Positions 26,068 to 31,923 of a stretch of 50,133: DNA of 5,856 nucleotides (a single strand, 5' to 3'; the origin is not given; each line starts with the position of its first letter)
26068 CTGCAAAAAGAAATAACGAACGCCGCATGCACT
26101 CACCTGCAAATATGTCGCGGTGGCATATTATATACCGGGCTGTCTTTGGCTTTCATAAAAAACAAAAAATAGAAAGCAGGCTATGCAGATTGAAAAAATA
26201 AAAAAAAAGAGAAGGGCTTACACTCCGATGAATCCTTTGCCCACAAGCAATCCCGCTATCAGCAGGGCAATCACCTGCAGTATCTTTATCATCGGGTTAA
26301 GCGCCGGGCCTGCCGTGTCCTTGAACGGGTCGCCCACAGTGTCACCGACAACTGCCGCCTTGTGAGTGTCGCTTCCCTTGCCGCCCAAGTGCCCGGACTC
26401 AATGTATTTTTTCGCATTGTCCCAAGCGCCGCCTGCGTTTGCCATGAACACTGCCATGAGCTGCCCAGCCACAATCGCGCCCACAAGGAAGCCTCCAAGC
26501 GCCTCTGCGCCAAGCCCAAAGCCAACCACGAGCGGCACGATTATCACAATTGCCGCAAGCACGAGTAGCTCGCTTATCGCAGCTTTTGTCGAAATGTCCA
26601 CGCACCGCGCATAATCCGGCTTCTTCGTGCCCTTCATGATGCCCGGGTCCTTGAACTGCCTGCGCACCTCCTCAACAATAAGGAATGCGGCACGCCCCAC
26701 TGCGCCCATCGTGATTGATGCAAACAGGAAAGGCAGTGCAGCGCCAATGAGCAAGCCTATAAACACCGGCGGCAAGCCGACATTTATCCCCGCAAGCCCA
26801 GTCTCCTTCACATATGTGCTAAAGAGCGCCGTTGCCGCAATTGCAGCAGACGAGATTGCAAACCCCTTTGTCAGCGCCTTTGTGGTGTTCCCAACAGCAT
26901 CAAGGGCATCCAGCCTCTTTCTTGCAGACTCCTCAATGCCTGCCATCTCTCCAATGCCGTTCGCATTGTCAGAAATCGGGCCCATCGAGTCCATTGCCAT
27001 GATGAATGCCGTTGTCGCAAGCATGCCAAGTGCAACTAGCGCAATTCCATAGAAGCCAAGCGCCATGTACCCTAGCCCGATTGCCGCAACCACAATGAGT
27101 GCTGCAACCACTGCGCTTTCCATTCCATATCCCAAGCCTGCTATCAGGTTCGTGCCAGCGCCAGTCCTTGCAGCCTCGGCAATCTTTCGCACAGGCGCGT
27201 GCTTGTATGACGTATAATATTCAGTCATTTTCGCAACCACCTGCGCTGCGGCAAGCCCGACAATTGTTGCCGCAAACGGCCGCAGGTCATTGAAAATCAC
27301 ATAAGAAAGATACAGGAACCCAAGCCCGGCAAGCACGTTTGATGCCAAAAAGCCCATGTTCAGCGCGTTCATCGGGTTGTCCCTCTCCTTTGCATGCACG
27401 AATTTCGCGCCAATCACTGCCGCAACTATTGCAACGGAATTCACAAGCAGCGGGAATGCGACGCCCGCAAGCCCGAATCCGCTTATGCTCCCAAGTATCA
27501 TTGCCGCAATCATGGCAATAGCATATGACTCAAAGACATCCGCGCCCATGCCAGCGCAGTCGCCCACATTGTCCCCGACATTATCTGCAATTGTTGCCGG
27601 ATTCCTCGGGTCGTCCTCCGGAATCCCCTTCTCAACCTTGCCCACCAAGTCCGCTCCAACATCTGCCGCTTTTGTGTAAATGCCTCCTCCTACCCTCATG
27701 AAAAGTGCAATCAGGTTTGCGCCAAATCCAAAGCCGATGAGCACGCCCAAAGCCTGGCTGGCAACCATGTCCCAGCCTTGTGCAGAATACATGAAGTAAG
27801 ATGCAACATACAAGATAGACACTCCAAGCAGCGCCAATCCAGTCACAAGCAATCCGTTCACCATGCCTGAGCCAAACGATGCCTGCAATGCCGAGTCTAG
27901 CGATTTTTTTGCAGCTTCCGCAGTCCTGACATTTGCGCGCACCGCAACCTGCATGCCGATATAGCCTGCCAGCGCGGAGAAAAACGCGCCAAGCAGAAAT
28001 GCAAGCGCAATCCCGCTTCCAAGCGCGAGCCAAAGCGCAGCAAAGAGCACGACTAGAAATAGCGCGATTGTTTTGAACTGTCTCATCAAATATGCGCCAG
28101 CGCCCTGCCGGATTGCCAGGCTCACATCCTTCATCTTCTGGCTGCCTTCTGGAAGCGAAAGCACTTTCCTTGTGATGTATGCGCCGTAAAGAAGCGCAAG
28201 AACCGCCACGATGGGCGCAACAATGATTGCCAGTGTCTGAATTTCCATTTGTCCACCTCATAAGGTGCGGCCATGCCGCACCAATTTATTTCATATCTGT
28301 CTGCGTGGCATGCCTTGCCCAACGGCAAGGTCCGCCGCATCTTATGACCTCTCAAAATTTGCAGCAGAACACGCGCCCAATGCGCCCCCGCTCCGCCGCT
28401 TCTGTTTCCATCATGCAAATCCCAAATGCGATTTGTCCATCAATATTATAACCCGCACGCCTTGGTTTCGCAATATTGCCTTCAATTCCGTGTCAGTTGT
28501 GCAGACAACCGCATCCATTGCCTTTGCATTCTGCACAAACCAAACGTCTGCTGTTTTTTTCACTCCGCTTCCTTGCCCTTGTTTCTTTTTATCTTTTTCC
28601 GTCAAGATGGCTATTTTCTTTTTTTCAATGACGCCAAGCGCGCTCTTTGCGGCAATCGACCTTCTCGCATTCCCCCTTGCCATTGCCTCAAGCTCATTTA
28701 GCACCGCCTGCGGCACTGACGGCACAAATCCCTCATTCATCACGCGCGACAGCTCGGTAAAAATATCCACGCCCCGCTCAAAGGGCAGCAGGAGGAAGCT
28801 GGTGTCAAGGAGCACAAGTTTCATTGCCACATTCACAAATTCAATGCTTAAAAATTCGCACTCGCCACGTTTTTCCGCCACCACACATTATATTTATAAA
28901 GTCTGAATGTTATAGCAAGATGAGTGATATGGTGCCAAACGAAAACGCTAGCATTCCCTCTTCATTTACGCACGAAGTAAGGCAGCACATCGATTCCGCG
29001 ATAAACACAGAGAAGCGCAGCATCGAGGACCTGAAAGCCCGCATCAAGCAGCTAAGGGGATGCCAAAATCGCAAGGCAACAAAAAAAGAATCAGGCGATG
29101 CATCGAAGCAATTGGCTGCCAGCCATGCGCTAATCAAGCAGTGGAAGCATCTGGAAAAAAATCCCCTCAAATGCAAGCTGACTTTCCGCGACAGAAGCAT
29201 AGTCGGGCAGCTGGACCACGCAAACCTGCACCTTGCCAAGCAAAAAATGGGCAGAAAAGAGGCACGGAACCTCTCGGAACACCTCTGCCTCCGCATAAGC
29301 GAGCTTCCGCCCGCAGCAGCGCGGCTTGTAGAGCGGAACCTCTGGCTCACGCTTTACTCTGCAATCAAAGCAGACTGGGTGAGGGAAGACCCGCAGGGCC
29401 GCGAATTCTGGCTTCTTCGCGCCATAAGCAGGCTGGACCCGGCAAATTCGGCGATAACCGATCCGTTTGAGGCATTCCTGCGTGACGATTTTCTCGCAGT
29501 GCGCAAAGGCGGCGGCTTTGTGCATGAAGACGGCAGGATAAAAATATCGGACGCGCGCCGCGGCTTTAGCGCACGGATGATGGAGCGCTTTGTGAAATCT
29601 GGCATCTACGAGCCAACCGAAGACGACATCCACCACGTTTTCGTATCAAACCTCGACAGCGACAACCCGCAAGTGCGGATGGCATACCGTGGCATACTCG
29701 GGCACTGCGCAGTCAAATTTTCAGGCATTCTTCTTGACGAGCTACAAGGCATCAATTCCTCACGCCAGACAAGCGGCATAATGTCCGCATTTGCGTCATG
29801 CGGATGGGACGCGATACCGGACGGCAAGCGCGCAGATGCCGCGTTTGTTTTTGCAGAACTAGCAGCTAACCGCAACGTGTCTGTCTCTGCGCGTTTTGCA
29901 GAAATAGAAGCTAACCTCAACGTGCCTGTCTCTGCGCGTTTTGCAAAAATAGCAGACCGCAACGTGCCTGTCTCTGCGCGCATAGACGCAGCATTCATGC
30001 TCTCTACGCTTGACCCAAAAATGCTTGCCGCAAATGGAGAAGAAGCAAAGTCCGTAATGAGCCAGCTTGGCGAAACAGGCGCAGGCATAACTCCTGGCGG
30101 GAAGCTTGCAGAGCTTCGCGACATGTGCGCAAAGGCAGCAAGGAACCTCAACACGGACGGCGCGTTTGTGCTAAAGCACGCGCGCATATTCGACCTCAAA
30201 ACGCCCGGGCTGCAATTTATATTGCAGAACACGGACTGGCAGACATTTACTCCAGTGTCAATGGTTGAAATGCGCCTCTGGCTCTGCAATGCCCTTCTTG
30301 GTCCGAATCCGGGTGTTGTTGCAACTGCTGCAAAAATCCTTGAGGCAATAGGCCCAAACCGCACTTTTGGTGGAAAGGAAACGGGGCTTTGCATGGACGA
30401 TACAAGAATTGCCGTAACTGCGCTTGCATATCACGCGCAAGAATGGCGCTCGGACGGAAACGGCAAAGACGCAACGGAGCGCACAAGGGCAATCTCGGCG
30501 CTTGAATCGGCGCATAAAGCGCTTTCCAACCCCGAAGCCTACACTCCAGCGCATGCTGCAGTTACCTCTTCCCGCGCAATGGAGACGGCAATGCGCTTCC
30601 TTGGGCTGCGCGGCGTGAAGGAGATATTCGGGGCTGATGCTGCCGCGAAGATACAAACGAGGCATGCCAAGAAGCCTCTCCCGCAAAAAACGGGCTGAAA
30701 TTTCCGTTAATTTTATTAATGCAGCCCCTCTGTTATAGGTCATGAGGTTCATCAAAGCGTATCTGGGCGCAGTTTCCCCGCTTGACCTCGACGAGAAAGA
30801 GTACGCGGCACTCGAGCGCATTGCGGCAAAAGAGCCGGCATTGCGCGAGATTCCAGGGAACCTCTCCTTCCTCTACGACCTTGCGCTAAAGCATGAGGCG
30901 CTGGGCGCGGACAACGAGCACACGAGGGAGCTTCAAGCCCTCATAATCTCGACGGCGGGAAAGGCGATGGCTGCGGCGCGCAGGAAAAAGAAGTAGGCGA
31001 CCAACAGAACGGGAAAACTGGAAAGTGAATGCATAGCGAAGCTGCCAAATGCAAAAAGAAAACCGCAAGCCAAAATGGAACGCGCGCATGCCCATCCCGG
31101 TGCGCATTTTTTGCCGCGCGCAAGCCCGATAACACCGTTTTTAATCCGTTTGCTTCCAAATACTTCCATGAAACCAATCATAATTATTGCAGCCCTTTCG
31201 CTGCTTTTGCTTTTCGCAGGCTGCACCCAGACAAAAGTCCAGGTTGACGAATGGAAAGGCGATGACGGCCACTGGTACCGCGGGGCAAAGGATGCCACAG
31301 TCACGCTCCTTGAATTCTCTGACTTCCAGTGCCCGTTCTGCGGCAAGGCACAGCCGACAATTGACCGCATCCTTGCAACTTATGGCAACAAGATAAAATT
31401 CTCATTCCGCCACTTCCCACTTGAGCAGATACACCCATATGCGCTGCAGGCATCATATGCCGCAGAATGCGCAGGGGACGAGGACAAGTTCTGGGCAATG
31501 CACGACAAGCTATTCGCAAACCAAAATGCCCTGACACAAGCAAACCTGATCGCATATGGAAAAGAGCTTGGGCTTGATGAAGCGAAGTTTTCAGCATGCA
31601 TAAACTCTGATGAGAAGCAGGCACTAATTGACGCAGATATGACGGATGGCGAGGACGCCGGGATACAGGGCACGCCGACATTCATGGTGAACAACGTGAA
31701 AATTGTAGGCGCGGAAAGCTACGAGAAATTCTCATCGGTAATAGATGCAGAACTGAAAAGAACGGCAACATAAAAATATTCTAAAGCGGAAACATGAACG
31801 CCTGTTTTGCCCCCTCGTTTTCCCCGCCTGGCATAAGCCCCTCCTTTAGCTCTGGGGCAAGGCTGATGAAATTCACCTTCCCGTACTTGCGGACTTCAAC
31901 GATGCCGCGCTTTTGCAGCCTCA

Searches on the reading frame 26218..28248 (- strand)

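Call 13: search_protein_families(library=ncbifam, proteins=[window:26218-28248:-], max_evalue=0.001)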
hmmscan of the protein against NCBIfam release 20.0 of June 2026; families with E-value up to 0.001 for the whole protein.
window:26218-28248:- (676 aa): 13 families
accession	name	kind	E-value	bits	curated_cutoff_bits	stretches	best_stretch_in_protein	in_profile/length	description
NF001960.0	PRK00733.3-5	equivalog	9.4e-258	857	546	1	7-669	4-668/673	sodium-translocating pyrophosphatase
NF001959.0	PRK00733.3-4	equivalog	6.2e-253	841.1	975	1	8-673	5-673/674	sodium-translocating pyrophosphatase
TIGR01104.1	V_PPase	equivalog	2.9e-239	796.3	651.9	1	9-670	5-692/697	V-type H(+)-translocating pyrophosphatase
NF001951.0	PRK00733.1-2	equivalog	1.7e-238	793.8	859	1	6-669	4-689/691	sodium-translocating pyrophosphatase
NF001953.0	PRK00733.2-1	equivalog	4.2e-235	782.3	783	1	8-668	5-696/697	sodium-translocating pyrophosphatase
NF001952.0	PRK00733.1-4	equivalog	4e-233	775.8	912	1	4-669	15-728/782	sodium-translocating pyrophosphatase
NF001955.0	PRK00733.2-4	equivalog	5.1e-226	752.5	1059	1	6-669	4-701/736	sodium-translocating pyrophosphatase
NF001961.0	PRK00733.3-6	equivalog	8.5e-218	724.9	926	1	7-668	4-670/671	sodium-translocating pyrophosphatase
NF001957.0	PRK00733.3-2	equivalog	2.7e-217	723.4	945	1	10-668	3-648/651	sodium-translocating pyrophosphatase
NF001954.0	PRK00733.2-2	equivalog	7.6e-215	715.7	894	1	8-669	4-718/723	sodium-translocating pyrophosphatase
NF001958.0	PRK00733.3-3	equivalog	2e-211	704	1055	1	7-668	3-673/680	sodium-translocating pyrophosphatase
NF001956.0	PRK00733.3-1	equivalog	3.2e-181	604.5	1321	1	4-673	4-697/704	sodium-translocating pyrophosphatase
NF001950.0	PRK00733.1-1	equivalog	1.5e-73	248.3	826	1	9-668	57-768/807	sodium-translocating pyrophosphatase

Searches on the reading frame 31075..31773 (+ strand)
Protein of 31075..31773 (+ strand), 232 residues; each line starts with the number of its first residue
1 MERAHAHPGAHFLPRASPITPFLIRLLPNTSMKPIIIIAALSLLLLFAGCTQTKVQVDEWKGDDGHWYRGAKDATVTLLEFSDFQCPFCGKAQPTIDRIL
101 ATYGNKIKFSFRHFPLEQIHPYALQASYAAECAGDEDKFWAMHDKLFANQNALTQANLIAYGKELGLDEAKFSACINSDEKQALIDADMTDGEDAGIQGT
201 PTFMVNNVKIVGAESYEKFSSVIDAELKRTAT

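Call 25: search_protein_families(library=pfam, proteins=[window:31075-31773:+], max_evalue=0.001)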
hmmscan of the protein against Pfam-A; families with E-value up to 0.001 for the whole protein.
window:31075-31773:+ (232 aa): 3 families
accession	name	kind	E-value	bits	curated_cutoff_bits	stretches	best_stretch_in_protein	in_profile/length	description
PF13462.12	Thioredoxin_4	-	1.6e-32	113.4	23.2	1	67-225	6-165/165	Thioredoxin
PF01323.26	DSBA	-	1.2e-24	87.6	25.6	1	77-223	1-190/191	DSBA-like thioredoxin domain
PF13743.12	Thioredoxin_5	-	1.2e-05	25.5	27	0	142-210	99-175/186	Thioredoxin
